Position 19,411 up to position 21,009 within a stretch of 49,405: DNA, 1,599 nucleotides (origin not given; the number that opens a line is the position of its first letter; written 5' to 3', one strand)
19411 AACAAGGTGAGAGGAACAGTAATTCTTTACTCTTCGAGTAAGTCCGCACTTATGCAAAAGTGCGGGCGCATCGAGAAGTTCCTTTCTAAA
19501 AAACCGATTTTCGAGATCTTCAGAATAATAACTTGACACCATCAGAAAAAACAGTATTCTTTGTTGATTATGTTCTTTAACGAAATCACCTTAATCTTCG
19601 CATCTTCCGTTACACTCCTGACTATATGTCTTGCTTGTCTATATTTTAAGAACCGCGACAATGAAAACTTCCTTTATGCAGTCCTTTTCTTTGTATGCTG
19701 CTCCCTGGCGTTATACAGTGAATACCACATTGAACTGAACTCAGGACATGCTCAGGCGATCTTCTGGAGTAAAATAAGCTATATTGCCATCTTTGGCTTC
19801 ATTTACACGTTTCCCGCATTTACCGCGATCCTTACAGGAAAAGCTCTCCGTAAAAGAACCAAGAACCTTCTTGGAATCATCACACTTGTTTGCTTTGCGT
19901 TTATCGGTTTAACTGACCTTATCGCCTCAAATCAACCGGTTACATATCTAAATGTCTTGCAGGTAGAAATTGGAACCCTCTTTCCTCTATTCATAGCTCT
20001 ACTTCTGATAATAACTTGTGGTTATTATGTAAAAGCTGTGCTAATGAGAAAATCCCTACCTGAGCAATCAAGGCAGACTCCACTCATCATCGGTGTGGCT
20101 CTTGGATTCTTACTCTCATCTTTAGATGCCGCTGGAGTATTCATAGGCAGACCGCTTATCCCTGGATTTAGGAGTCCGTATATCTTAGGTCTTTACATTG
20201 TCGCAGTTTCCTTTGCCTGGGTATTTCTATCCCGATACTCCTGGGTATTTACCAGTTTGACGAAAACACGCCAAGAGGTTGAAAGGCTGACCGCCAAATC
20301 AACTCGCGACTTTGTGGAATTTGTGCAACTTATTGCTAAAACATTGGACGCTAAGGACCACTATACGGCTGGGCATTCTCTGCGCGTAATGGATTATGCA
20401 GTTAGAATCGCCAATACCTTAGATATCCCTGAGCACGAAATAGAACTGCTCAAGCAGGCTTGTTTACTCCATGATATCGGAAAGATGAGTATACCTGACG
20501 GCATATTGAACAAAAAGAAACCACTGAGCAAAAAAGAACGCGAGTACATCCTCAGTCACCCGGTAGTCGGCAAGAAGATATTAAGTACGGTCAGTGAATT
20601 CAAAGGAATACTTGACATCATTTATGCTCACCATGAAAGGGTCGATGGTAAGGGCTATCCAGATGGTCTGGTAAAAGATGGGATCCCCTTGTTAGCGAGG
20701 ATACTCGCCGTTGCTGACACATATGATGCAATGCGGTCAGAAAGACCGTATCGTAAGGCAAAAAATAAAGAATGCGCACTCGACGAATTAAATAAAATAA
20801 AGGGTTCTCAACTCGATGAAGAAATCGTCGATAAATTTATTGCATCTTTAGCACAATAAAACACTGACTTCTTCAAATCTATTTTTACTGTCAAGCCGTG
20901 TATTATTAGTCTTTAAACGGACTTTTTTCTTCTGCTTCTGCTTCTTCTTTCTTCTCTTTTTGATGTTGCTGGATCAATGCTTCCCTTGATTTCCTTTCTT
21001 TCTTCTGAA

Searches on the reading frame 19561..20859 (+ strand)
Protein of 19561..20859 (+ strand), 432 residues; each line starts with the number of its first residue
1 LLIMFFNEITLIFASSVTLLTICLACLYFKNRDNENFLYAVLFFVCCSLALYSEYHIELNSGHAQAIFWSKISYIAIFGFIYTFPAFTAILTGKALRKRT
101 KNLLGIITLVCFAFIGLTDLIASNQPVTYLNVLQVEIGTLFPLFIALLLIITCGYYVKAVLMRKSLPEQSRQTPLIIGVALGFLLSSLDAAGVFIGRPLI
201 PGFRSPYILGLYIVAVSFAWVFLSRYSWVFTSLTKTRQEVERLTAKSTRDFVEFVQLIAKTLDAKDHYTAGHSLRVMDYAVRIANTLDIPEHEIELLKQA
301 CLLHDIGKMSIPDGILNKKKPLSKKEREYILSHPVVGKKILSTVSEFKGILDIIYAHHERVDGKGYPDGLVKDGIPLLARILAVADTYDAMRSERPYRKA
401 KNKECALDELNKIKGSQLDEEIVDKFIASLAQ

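Call 32: search_protein_families(library=pfam, proteins=[window:19561-20859:+], max_evalue=0.00001)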
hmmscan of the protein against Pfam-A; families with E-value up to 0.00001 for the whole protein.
window:19561-20859:+ (432 aa): 3 families
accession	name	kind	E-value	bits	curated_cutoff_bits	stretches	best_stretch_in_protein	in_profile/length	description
PF13487.12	HD_5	-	1.1e-38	133.1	27.2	1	258-422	3-170/170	HD domain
PF01966.28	HD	-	1.8e-23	83.5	22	1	270-391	2-116/116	HD domain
PF16927.11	HisKA_7TM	-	2e-07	31.5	28.6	1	17-223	5-215/224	N-terminal 7TM region of histidine kinase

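Call 48: search_protein_families(library=ncbifam, proteins=[window:19561-20859:+], max_evalue=0.01)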
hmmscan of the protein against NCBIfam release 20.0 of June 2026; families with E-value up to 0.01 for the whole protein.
window:19561-20859:+ (432 aa): 8 families
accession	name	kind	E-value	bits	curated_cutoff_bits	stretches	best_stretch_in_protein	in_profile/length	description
NF053512.1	nitric_RR_NosR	exception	6.6e-43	147.3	400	1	232-430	155-354/422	response regulator c-di-GMP phosphodiesterase, NosR family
TIGR00277.1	HDIG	domain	8.1e-10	38.4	27.6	1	270-359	6-83/84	HDIG domain-containing metalloprotein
TIGR01596.1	cas3_HD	equivalog_domain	3.3e-05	24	43.45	1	272-389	4-114/178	CRISPR-associated endonuclease Cas3''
TIGR03401.1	cyanamide_fam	subfamily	0.0002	20.9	109.85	1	250-308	39-96/228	HD domain protein, cyanamide hydratase family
TIGR02621.3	cas3_GSU0051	exception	0.0011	17.8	400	1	270-309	672-711/854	type I-G CRISPR-associated helicase/endonuclease Cas3g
NF045665.1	NTPtran_DVU1551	equivalog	0.0013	17.8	315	1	256-309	205-260/359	DVU_1551 family NTP transferase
TIGR03319.1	RNase_Y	equivalog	0.0018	16.9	454.35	1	272-364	333-407/514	ribonuclease Y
TIGR00295.1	TIGR00295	hypoth_equivalog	0.0023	17.7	172.35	1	268-310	13-57/164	TIGR00295 family protein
